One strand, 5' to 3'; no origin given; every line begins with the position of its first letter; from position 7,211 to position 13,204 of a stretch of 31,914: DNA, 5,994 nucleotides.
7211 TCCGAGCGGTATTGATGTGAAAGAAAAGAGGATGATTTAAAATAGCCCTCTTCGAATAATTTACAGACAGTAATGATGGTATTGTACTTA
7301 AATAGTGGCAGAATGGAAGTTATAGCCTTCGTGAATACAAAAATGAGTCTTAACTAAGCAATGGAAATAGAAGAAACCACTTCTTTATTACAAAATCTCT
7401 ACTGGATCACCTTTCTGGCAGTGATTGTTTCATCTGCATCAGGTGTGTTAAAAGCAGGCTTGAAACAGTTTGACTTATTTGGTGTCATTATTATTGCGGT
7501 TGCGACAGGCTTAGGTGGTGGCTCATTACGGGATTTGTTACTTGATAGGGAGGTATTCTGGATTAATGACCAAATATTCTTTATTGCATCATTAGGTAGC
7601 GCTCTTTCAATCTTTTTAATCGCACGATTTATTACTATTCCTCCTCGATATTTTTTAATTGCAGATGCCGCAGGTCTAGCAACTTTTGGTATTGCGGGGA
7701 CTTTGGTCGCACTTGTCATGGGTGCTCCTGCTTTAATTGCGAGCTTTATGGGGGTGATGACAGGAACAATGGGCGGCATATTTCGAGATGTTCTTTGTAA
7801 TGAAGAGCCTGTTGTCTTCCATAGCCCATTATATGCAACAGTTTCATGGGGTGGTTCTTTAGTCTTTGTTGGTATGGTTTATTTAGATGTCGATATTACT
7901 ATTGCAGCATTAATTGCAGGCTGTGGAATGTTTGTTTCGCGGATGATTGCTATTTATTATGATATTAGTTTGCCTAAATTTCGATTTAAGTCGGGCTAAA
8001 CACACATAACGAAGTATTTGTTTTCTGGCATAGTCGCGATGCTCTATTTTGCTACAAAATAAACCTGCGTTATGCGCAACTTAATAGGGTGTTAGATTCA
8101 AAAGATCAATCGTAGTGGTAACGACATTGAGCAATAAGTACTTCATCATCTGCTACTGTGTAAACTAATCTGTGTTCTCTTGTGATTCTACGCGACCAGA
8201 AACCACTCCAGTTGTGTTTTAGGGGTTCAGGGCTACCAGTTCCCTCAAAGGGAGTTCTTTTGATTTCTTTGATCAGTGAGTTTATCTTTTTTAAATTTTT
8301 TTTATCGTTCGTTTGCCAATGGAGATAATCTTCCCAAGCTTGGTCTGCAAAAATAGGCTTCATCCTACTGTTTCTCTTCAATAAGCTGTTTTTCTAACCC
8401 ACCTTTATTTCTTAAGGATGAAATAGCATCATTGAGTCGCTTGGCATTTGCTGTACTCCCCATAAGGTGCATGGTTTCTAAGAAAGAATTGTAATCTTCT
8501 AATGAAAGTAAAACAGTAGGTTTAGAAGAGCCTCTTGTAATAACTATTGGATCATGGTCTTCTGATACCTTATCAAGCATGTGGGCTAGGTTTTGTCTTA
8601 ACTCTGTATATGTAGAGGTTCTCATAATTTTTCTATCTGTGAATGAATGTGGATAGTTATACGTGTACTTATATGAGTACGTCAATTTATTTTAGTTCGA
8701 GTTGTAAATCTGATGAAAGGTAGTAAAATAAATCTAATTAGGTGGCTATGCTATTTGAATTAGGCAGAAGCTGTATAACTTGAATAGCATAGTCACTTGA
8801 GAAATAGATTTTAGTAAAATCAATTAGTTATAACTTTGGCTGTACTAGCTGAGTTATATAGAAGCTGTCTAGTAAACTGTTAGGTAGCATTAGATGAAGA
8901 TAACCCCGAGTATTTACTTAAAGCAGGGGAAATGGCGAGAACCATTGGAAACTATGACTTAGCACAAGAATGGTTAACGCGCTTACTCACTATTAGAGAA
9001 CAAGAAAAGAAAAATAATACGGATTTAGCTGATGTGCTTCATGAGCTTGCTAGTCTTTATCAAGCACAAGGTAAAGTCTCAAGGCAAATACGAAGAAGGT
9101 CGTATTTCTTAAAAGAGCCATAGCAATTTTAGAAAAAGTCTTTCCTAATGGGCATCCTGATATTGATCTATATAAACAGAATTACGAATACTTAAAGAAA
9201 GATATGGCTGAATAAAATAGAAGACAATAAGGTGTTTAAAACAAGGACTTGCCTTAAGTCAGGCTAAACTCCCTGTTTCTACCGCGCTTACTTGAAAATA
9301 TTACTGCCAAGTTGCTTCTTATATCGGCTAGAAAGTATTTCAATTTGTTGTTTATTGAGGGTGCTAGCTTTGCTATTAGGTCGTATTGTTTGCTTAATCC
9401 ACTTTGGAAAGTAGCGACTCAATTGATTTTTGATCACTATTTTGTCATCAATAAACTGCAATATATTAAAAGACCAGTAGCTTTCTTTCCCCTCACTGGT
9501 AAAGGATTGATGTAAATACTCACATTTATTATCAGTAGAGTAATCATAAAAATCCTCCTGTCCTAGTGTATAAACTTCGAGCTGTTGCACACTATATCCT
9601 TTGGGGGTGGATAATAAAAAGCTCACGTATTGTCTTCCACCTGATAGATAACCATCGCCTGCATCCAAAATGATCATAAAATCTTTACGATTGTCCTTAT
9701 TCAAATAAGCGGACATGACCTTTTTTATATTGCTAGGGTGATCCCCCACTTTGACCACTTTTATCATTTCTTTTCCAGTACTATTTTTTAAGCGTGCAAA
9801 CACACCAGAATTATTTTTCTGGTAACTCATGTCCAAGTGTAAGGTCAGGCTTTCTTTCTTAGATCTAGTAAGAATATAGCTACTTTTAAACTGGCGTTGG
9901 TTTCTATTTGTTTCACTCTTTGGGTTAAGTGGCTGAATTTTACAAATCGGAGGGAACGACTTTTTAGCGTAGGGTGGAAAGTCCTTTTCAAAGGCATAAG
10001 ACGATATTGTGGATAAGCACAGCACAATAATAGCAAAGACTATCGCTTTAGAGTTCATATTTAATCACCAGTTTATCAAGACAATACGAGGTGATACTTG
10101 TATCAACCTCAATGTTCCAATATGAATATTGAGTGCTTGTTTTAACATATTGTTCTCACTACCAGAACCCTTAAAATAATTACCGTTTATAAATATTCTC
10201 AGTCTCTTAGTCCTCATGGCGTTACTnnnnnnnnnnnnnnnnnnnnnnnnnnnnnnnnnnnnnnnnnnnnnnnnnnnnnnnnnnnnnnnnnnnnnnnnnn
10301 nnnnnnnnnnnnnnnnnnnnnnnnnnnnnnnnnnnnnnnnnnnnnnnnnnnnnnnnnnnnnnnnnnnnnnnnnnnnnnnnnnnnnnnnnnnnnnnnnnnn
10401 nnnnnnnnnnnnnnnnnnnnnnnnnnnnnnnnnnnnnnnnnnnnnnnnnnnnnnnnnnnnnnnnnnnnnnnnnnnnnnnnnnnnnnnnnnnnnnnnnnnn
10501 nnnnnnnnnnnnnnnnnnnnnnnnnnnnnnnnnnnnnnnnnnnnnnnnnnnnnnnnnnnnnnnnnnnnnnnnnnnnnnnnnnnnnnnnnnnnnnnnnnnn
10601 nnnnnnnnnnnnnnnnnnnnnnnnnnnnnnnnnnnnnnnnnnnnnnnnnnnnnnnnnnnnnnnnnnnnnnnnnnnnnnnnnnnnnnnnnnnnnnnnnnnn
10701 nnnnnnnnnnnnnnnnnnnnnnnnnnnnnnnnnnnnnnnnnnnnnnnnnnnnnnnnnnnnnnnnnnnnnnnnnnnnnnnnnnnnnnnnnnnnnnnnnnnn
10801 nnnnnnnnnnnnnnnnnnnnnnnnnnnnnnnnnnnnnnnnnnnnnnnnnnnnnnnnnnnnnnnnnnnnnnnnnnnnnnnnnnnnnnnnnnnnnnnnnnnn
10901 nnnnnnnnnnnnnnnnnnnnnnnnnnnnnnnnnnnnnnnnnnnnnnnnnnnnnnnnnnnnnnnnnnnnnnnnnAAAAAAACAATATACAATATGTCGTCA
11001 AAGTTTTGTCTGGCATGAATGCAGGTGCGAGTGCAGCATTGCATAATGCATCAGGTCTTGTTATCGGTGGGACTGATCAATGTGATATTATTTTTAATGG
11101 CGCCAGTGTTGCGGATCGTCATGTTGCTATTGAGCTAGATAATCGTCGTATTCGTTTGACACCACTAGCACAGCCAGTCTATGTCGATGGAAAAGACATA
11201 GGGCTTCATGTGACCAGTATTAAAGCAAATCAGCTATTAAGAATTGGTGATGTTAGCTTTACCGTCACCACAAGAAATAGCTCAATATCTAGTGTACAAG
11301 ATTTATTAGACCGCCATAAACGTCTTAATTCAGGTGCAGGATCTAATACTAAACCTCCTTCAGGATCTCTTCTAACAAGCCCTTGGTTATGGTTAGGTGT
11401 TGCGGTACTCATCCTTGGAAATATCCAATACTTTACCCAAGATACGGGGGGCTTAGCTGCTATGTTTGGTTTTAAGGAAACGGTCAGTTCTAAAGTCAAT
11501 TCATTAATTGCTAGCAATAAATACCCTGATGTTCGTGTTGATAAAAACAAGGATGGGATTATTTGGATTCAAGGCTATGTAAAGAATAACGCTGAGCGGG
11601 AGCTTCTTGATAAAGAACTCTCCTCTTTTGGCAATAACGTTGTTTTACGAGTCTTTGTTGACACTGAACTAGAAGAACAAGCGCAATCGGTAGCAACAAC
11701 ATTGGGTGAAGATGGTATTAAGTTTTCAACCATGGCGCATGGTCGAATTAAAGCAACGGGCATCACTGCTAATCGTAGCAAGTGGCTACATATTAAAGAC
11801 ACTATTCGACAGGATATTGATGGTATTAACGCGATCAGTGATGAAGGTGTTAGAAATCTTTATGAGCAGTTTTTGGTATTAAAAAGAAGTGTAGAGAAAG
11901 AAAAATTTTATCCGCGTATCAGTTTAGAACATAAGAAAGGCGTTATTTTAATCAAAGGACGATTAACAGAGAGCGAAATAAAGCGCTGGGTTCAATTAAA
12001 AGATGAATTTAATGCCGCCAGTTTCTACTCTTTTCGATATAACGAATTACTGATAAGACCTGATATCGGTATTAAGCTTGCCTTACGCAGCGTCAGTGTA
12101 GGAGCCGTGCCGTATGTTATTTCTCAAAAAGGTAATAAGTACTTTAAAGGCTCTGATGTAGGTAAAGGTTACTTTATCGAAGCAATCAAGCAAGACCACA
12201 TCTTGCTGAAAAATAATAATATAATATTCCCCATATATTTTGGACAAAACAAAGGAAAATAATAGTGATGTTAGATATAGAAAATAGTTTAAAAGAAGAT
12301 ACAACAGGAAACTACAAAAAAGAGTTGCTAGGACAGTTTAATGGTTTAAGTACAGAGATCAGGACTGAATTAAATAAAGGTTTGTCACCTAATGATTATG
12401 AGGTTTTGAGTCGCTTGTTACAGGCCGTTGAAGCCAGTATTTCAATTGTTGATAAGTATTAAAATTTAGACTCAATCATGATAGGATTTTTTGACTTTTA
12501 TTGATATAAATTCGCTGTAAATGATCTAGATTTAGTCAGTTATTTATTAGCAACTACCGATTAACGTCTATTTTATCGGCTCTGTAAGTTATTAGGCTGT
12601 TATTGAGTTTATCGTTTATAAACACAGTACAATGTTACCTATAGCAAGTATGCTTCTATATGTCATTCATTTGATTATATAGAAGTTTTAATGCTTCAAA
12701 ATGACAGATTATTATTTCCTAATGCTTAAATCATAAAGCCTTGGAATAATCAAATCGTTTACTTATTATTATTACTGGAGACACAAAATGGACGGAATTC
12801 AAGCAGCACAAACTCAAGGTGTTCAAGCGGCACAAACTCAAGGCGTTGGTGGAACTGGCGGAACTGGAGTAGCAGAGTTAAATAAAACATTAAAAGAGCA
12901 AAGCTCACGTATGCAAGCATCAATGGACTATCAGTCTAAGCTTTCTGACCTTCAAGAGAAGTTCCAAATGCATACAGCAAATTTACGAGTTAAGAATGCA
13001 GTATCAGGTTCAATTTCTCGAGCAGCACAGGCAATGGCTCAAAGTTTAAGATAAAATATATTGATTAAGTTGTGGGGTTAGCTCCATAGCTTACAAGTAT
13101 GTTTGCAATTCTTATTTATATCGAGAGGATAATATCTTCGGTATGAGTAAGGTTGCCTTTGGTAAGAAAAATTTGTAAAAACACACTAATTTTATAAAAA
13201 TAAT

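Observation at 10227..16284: Stand-alone Ysc-like T3SS basal-body/needle operon (sctC'-D-E-F-G-I-J-K-L) without ATPase or export-apparatus genes nearby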

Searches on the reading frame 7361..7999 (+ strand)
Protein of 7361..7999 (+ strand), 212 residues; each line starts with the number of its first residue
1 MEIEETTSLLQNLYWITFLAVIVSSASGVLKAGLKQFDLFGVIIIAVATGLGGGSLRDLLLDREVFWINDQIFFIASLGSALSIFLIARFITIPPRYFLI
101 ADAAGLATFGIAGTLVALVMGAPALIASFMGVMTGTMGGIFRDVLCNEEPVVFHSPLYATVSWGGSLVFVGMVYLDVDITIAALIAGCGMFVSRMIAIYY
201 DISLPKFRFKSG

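Call 6: search_protein_families(library=pfam, max_evalue=0.001, proteins=[window:7361-7999:+])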
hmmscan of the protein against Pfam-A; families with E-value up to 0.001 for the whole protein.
window:7361-7999:+ (212 aa): 1 family
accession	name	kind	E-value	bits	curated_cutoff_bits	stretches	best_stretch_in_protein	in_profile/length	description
PF03458.18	Gly_transporter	-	5.1e-35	119.6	23.5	2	100-172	2-76/78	Glycine transporter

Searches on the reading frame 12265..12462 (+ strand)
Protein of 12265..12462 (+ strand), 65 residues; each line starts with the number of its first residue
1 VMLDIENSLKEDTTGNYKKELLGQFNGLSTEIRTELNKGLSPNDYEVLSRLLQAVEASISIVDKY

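Call 4: search_protein_families(library=pfam, max_evalue=0.1, proteins=[window:12265-12462:+])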
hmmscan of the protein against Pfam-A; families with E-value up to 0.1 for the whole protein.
window:12265-12462:+ (65 aa): 1 family
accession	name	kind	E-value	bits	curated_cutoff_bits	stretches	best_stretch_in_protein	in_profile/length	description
PF08988.15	T3SS_needle_E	-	2e-05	25.1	22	1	5-62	4-60/67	Type III secretion system, cytoplasmic E component of needle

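Call 5: search_protein_families(library=ncbifam, max_evalue=0.1, proteins=[window:12265-12462:+])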
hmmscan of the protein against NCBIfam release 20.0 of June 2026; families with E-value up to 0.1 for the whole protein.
window:12265-12462:+ (65 aa): 1 family
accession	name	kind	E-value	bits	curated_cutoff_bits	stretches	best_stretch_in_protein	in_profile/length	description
TIGR02501.1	type_III_yscE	equivalog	0.00012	22.4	38.25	1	6-62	5-59/67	EscE/YscE/SsaE family type III secretion system needle protein co-chaperone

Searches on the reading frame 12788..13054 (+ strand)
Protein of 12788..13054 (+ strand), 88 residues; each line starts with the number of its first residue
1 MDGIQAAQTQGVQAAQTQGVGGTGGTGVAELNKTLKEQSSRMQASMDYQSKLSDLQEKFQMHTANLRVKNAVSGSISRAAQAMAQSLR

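Call 4: search_protein_families(library=pfam, max_evalue=0.1, proteins=[window:12788-13054:+])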
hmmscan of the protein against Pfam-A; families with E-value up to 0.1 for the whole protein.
window:12788-13054:+ (88 aa): 1 family
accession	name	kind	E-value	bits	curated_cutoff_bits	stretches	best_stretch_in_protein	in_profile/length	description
PF12631.12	MnmE_helical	-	0.079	13.5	40.1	1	1-80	8-86/211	MnmE helical domain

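Call 5: search_protein_families(library=ncbifam, max_evalue=0.1, proteins=[window:12788-13054:+])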
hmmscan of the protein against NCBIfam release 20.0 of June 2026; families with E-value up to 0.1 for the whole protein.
window:12788-13054:+ (88 aa): 0 families

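Call 17: search_solved_structures(query=A1, max_evalue=10, show_alignments=2)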
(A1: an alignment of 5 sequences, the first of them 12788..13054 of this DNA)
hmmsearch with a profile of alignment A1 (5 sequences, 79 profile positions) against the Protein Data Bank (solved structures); distinct sequences matched with E-value up to 10: 0.

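Call 56: search_protein_representatives(protein=window:12788-13054:+)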
Query: 88 residues. Proteins with E-value up to 0.001 (for the whole library): 2; up to 1e-10: 2; up to 1e-30: 1. The best 2 are listed.
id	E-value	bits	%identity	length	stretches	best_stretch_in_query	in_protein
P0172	7.8e-46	169.1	100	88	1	1-88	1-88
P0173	9.4e-13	64.5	37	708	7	50-83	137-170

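Call 71: predict_structure(protein=window:12788-13054:+)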
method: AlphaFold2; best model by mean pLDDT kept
length: 88 residues; sequences in the alignment: 1
mean_pLDDT: 80.0   pTM: 0.48
mean pLDDT of the five models: 80.0, 79.4, 79.3, 77.1, 76.9
residues with pLDDT >= 90: 31; 70-90: 30; 50-70: 25; < 50: 2
segments of 3 or more residues with pLDDT < 50: none
pLDDT, mean of each block of 10 residues (from residue 1): 61 56 65 86 93 96 93 87 82
secondary structure, 60 per line:
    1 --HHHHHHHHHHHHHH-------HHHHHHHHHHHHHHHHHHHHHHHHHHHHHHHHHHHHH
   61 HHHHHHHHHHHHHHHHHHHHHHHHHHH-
elements in order: H3-16 H24-87
